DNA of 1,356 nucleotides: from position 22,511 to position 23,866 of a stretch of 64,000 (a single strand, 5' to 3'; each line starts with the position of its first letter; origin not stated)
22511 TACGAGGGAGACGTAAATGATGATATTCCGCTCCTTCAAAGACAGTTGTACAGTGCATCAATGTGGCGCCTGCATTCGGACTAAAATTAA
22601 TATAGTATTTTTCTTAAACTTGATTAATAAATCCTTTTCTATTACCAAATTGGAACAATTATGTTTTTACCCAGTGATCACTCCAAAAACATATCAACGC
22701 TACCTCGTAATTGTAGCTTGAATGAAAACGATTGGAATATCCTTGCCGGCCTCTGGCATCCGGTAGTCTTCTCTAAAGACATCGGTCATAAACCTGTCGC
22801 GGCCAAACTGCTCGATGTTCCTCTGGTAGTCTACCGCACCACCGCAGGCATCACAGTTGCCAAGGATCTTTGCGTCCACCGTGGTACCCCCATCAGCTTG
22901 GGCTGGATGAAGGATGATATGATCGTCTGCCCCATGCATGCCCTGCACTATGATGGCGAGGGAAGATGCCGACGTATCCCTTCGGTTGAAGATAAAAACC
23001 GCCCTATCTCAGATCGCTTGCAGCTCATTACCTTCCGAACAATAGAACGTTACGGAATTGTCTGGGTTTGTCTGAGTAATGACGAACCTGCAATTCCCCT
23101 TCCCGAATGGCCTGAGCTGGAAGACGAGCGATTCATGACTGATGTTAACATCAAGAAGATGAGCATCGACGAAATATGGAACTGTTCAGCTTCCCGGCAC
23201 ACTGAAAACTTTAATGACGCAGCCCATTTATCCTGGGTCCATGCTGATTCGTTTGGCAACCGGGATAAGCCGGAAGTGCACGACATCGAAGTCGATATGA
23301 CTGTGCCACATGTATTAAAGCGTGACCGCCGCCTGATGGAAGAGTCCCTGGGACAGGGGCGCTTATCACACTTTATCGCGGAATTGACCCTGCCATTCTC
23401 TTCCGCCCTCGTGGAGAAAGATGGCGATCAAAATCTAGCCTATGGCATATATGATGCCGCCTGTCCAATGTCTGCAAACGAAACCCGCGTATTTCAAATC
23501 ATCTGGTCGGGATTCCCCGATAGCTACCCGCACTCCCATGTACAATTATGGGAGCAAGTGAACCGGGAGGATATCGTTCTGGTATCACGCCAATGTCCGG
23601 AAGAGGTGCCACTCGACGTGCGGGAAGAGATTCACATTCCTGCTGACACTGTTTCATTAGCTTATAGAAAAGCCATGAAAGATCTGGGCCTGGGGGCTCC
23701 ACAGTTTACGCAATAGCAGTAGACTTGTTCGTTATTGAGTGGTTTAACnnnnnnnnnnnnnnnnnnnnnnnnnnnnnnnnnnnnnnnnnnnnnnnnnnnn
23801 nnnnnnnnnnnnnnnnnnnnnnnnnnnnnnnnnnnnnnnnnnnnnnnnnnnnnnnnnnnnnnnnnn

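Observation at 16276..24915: Cluster of three short VanA/TsaM-type Rieske oxygenase alpha subunits with two MFS transporters and a TonB-dependent receptor, but no reductase or ferredoxin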

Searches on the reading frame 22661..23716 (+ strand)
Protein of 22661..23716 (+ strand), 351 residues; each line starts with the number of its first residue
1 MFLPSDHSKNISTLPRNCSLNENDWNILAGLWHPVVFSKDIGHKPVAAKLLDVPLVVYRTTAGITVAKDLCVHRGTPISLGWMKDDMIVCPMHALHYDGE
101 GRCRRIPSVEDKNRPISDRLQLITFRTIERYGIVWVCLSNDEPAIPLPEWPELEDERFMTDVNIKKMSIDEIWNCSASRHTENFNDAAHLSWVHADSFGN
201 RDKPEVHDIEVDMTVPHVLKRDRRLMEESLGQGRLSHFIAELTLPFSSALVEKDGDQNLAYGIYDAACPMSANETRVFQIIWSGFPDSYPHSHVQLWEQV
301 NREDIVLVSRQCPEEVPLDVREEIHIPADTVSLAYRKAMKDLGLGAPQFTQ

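Call 3: search_protein_families(library=pfam, proteins=[window:22661-23716:+])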
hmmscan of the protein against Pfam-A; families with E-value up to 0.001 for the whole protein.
window:22661-23716:+ (351 aa): 2 families
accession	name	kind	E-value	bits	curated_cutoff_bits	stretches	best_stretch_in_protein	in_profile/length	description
PF00355.32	Rieske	-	1.7e-16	60.4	20.3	1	32-111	2-83/88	Rieske [2Fe-2S] domain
PF19112.6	VanA_C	-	6.5e-12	46.4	23.5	1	173-342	1-190/193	Vanillate O-demethylase oxygenase C-terminal domain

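Call 4: search_protein_families(library=ncbifam, proteins=[window:22661-23716:+])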
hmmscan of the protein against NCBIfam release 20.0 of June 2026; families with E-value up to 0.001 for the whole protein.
window:22661-23716:+ (351 aa): 3 families
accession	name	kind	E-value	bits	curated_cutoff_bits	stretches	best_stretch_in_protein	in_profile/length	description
NF052579.1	BetMthstMoxSdmAMthl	equivalog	1.1e-12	47.6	600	1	32-164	18-154/351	4beta-methylsterol monooxygenase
NF041683.1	ant_diox_AndAb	equivalog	8.7e-07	29.1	150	1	32-98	2-69/100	anthranilate 1,2-dioxygenase ferredoxin subunit AndAb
NF007422.0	PRK09965.1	equivalog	0.00044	20.3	113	1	53-98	24-69/106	bifunctional 3-phenylpropionate/cinnamic acid dioxygenase ferredoxin subunit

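Call 48: find_homologous_proteins(query=window:22661-23716:+, max_evalue=1e-15)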
Query window:22661-23716:+ (351 aa): 136 proteins with E <= 1e-15 among 1282 candidates; the best 120 are listed.
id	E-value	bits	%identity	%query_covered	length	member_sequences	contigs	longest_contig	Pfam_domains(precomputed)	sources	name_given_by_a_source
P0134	3.5e-243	824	100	100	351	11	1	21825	PF00355.33,PF19112.7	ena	-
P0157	4.0e-205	699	83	100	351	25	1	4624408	PF00355.33,PF19112.7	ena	-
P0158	3.4e-101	357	47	100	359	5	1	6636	PF00355.33,PF19112.7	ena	-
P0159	2.1e-99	351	50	99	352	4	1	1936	PF00355.33,PF19112.7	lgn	-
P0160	6.3e-99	350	47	99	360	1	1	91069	PF00355.33,PF19112.7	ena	-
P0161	1.6e-97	345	47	99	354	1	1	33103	PF00355.33,PF19112.7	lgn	-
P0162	1.4e-95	339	43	99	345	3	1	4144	PF00355.33,PF19112.7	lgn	-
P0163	2.9e-95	338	45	99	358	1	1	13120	PF00355.33,PF19112.7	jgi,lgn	-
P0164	1.2e-93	332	46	99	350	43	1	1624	PF00355.33,PF19112.7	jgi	-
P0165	1.2e-93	332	48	99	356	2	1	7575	PF00355.33,PF19112.7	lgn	-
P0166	2.9e-93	331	45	100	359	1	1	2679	PF00355.33,PF19112.7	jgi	jgi:vanillate O-demethylase monooxygenase subunit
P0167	3.5e-93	331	45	99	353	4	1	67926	PF00355.33,PF19112.7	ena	-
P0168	3.9e-93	331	46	99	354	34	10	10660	PF00355.33,PF19112.7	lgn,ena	-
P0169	6.9e-93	330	45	99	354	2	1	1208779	PF00355.33,PF19112.7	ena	-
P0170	1.6e-92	329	48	99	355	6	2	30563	PF00355.33,PF19112.7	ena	-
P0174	1.5e-91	325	48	99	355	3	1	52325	PF00355.33,PF19112.7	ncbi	-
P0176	7.4e-91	323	45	100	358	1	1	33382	PF00355.33,PF19112.7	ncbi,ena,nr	ncbi:MAG: Rieske 2Fe-2S domain-containing protein [Rhodobacteraceae bacterium]|nr:Rieske 2Fe-2S doma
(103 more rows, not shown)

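Call 49: find_encoding_contigs(protein=P0174, flank=10000, max_places=1)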
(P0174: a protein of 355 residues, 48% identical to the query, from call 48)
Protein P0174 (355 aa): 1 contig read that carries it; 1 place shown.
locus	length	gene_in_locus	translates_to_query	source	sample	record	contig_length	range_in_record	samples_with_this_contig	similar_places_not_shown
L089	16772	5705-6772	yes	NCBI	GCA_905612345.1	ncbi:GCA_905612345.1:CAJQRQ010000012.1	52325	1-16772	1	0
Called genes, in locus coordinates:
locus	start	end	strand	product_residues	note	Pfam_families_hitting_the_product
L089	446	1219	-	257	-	PF09948:PpoB2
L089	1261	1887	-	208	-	PF07040:DUF1326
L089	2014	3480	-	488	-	PF00478:IMPDH, PF00571:CBS (weak), PF03060:NMO, PF01070:FMN_dh, PF01180:DHO_dh (weak)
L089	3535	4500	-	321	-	PF22290:DmmA-like_N (weak), PF00175:NAD_binding_1 (weak), PF00111:Fer2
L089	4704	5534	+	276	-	PF12833:HTH_18, PF00165:HTH_AraC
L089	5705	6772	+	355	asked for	PF00355:Rieske, PF19112:VanA_C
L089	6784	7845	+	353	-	PF00355:Rieske, PF19112:VanA_C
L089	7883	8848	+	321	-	PF00355:Rieske, PF13806:Rieske_2 (faint), PF19298:KshA_C (weak), PF19112:VanA_C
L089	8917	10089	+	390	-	PF07690:MFS_1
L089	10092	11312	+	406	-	PF01571:GCV_T, PF08669:GCV_T_C (weak)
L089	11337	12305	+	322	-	PF00355:Rieske, PF19112:VanA_C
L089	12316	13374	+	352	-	PF00355:Rieske, PF19112:VanA_C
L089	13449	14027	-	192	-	PF02627:CMD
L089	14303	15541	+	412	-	PF00355:Rieske, PF00848:Ring_hydroxyl_A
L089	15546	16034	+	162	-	PF13577:SnoaL_4, PF00866:Ring_hydroxyl_B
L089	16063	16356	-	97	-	PF03992:ABM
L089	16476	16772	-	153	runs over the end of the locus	PF13577:SnoaL_4, PF00866:Ring_hydroxyl_B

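Call 50: find_encoding_contigs(protein=P0176, flank=10000, max_places=1)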
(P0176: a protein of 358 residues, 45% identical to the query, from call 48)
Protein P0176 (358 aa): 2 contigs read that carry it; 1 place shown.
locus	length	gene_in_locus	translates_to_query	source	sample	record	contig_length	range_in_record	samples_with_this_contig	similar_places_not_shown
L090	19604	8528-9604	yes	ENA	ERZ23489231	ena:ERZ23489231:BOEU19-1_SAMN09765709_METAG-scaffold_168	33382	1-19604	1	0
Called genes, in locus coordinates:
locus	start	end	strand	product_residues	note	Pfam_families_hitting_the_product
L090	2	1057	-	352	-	?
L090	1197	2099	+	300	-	PF00126:HTH_1, PF03466:LysR_substrate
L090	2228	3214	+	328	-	PF12838:Fer4_7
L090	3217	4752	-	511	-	PF01558:POR, PF20169:DUF6537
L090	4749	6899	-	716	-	PF02775:TPP_enzyme_C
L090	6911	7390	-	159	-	PF12802:MarR_2, PF01047:MarR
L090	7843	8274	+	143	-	PF13279:4HBT_2, PF03061:4HBT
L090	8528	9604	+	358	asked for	PF00355:Rieske, PF19112:VanA_C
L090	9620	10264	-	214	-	PF00989:PAS, PF13188:PAS_8 (weak), PF13426:PAS_9, PF00196:GerE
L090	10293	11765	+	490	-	PF00496:SBP_bac_5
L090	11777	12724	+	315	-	PF19300:BPD_transp_1_N, PF00528:BPD_transp_1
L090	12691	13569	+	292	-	PF00528:BPD_transp_1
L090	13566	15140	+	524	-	PF00005:ABC_tran, PF13304:AAA_21 (faint), PF13401:AAA_22 (faint), PF13555:AAA_29 (faint), PF08352:oligo_HPY (faint), PF00005:ABC_tran, PF02463:SMC_N (weak)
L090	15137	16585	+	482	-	PF00171:Aldedh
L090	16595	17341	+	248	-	PF00106:adh_short, PF08659:KR (weak), PF23441:SDR, PF13561:adh_short_C2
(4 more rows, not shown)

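Call 51: find_encoding_contigs(protein=P0169, flank=10000, max_places=1)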
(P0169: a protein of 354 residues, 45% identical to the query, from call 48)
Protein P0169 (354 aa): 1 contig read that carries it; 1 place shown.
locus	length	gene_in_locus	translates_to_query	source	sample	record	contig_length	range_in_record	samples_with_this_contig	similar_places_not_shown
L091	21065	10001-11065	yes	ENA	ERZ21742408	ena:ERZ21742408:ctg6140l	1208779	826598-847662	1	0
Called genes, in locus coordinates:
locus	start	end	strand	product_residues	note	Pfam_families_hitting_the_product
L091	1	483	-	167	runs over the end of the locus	PF06073:DUF934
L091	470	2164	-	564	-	PF03460:NIR_SIR_ferr, PF01077:NIR_SIR, PF03460:NIR_SIR_ferr, PF01077:NIR_SIR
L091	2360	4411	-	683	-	PF00009:GTP_EFTU, PF01926:MMR_HSR1 (weak), PF22042:EF-G_D2, PF03144:GTP_EFTU_D2 (weak), PF14492:EFG_III, PF03764:EFG_IV, PF00679:EFG_C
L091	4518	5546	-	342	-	PF03969:AFG1_ATPase, PF13191:AAA_16 (faint)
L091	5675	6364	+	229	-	PF04298:Zn_peptidase_2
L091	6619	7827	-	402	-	PF02771:Acyl-CoA_dh_N (weak), PF08028:Acyl-CoA_dh_2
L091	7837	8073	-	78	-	PF09360:zf-CDGSH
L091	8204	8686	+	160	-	PF09349:OHCU_decarbox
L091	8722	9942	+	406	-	PF01571:GCV_T, PF08669:GCV_T_C (weak)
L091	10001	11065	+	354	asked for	PF00355:Rieske, PF19112:VanA_C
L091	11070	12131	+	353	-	PF00355:Rieske, PF19112:VanA_C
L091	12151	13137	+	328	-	PF00355:Rieske, PF19112:VanA_C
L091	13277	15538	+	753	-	PF07715:Plug, PF00593:TonB_dep_Rec_b-barrel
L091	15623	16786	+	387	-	PF07690:MFS_1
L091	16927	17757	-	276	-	PF00165:HTH_AraC (weak), PF12833:HTH_18, PF00165:HTH_AraC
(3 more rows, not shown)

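Call 53: find_homologous_proteins(query=L089:3535-4500:-, max_evalue=1e-30)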
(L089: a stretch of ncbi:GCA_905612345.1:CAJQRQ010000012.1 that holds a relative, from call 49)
Query L089:3535-4500:- (321 aa): 6529 proteins with E <= 1e-30 among 8000 candidates; the best 120 are listed.
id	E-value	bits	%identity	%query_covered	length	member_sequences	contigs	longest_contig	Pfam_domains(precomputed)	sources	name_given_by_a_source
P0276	2.8e-204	695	96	100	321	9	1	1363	PF00111.33,PF00175.27,PF22290.2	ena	-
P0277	3.1e-169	580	78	100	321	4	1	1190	PF00111.33,PF00175.27,PF22290.2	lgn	-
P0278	8.4e-147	507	69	100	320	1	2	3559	PF00111.33,PF00175.27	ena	-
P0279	4.2e-146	504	68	96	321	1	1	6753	PF00111.33,PF00175.27,PF22290.2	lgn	-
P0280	1.1e-142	493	68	100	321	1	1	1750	PF00111.33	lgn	-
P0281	1.9e-142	492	68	100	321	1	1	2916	PF00111.33,PF22290.2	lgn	-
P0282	2.9e-140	485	67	100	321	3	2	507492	PF00111.33,PF00175.27,PF22290.2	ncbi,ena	-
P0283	1.2e-139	483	83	78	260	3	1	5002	PF00111.33,PF00175.27,PF22290.2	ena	-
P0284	1.0e-138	480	64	100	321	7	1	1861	PF00111.33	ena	-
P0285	2.9e-138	479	64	100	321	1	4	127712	PF00111.33,PF00175.27,PF22290.2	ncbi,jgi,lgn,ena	-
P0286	4.0e-138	478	64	100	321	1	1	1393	PF00111.33,PF22290.2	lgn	-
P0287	1.1e-136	473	64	100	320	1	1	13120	PF00111.33,PF22290.2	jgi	-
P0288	2.5e-136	472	63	100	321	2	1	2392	PF00111.33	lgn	-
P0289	7.1e-134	464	64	100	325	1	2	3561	PF00111.33,PF22290.2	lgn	-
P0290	1.5e-132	460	64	99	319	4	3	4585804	PF00111.33,PF00175.27,PF22290.2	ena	-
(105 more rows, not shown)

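Call 70: search_protein_families(library=ncbifam, proteins=[L089:2014-3480:-], max_evalue=0.00001)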
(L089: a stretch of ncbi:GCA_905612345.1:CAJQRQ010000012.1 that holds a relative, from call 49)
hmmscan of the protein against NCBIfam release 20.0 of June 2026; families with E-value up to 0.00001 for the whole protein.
L089:2014-3480:- (488 aa): 14 families
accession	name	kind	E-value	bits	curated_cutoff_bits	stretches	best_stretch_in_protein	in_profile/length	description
TIGR01302.1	IMP_dehydrog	equivalog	6.3e-118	394.5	481.5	1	12-464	2-450/450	IMP dehydrogenase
NF052358.1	GMPRedGuaB1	equivalog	4.3e-76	257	675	1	13-466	14-459/479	GMP reductase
NF005869.0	PRK07807.1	equivalog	1.6e-75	255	549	1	13-466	14-459/479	GuaB1 family IMP dehydrogenase-related protein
NF005493.0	PRK07107.1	equivalog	1.9e-66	224.6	585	1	38-464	44-471/502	IMP dehydrogenase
NF005311.0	PRK06843.1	equivalog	4e-63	213.7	779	2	214-485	131-395/404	inosine 5-monophosphate dehydrogenase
TIGR01303.1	IMP_DH_rel_1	equivalog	3.6e-62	210.8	562.75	1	13-465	13-456/475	GuaB1 family IMP dehydrogenase-related protein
NF003966.0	PRK05458.1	equivalog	1.3e-49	169.3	344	1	225-463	87-310/327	GMP reductase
TIGR01306.1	GMP_reduct_2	equivalog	3.2e-44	151.7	465.65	1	236-464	97-307/321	GMP reductase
NF003470.0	PRK05096.1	equivalog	2.8e-42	145.1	397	2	231-460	103-325/347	GMP reductase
TIGR01305.1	GMP_reduct_1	equivalog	2e-39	135.6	492.15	1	223-460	96-324/343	GMP reductase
TIGR01304.1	IMP_DH_rel_2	equivalog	6.5e-21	75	342.1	1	238-399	142-315/365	GuaB3 family IMP dehydrogenase-related protein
TIGR03151.1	enACPred_II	equivalog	7.4e-07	28.7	453.1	0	289-373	120-196/307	enoyl-[acyl-carrier-protein] reductase FabK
TIGR03966.1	actino_HemFlav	equivalog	2.3e-06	26.6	470.85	1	268-369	239-333/385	pre-mycofactocin synthase MftD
NF011443.0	PRK14869.1-5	equivalog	5e-06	25.2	335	0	154-212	247-304/546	putative manganese-dependent inorganic diphosphatase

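Call 78: find_encoding_contigs(protein=P0157, flank=10000, max_places=3)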
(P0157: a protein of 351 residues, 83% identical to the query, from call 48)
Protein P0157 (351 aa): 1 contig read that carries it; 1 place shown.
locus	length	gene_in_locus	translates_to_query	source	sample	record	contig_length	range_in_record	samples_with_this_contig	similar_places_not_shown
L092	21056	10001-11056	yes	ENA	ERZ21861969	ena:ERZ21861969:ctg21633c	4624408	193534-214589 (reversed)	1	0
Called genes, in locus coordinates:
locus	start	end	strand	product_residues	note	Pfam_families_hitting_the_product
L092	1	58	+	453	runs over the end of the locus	PF00392:GntR, PF00155:Aminotran_1_2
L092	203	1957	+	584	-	PF02776:TPP_enzyme_N, PF00205:TPP_enzyme_M, PF02775:TPP_enzyme_C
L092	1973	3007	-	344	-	PF00355:Rieske, PF19112:VanA_C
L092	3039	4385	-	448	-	PF07690:MFS_1, PF03137:OATP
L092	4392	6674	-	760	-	PF07715:Plug, PF00593:TonB_dep_Rec_b-barrel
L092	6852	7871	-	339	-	PF00355:Rieske, PF19112:VanA_C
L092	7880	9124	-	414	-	PF00174:Oxidored_molyb, PF03404:Mo-co_dimer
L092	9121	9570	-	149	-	PF13442:Cytochrome_CBB3, PF00034:Cytochrom_C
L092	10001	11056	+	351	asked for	PF00355:Rieske, PF19112:VanA_C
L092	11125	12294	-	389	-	PF07690:MFS_1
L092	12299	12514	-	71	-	PF10932:DUF2783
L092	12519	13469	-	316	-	PF00753:Lactamase_B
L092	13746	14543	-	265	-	PF00106:adh_short, PF08659:KR, PF13561:adh_short_C2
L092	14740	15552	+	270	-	PF00106:adh_short, PF08659:KR, PF13561:adh_short_C2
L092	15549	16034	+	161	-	PF00383:dCMP_cyt_deam_1, PF14437:MafB19-deam, PF14439:Bd3614-deam (weak)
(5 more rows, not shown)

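Call 88: search_solved_structures(query=window:22661-23716:+, max_evalue=10)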
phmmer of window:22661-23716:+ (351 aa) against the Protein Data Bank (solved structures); distinct sequences matched with E-value up to 10: 55.
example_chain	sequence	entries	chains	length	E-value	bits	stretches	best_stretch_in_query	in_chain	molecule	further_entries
6icp_A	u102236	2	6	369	2.5e-31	112.5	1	25-342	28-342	Methylxanthine N1-demethylase NdmA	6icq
6ick_A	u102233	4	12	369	4.5e-31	111.6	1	25-342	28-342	Methylxanthine N1-demethylase NdmA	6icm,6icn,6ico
6wnc_A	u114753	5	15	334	5.7e-30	108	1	28-344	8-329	SxtDIOX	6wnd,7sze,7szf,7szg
6icl_A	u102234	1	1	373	4.1e-29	105.2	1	25-347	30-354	Methylxanthine N3-demethylase NdmB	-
6wn3_A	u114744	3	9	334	6e-29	104.6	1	27-344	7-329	SxtT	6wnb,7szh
7qwt_A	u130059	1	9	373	4.7e-17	65.5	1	10-201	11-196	Rieske (2Fe-2S) domain protein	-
3gb4_A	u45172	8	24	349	1.8e-15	60.3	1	30-195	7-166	DdmC | Dicamba O-demethylase, oxygenase component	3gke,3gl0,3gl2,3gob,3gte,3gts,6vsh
9ina_A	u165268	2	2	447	2.5e-13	53.2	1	18-195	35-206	Rieske (2Fe-2S) domain protein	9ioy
7fhr_A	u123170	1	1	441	4.5e-12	49.1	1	31-176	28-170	Putative Phthalate 4,5-dioxygenase, subunit alpha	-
2zyl_A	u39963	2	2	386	3.2e-11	46.3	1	31-195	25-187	POSSIBLE OXIDOREDUCTASE | 3-ketosteroid-9-alpha-monooxygenase oxygenase subunit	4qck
4qdc_A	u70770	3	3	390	1.3e-08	37.6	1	31-194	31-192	3-ketosteroid 9alpha-hydroxylase oxygenase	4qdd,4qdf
4nb8_A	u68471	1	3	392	5.6e-08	35.6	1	31-202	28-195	Terminal oxygenase component of carbazole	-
4nb9_A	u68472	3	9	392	5.6e-08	35.6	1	31-202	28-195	Terminal oxygenase component of carbazole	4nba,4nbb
4nbg_A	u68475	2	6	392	5.6e-08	35.6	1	31-202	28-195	Terminal oxygenase component of carbazole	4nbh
1ww9_A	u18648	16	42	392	5.7e-08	35.6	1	31-202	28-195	terminal oxygenase component of carbazole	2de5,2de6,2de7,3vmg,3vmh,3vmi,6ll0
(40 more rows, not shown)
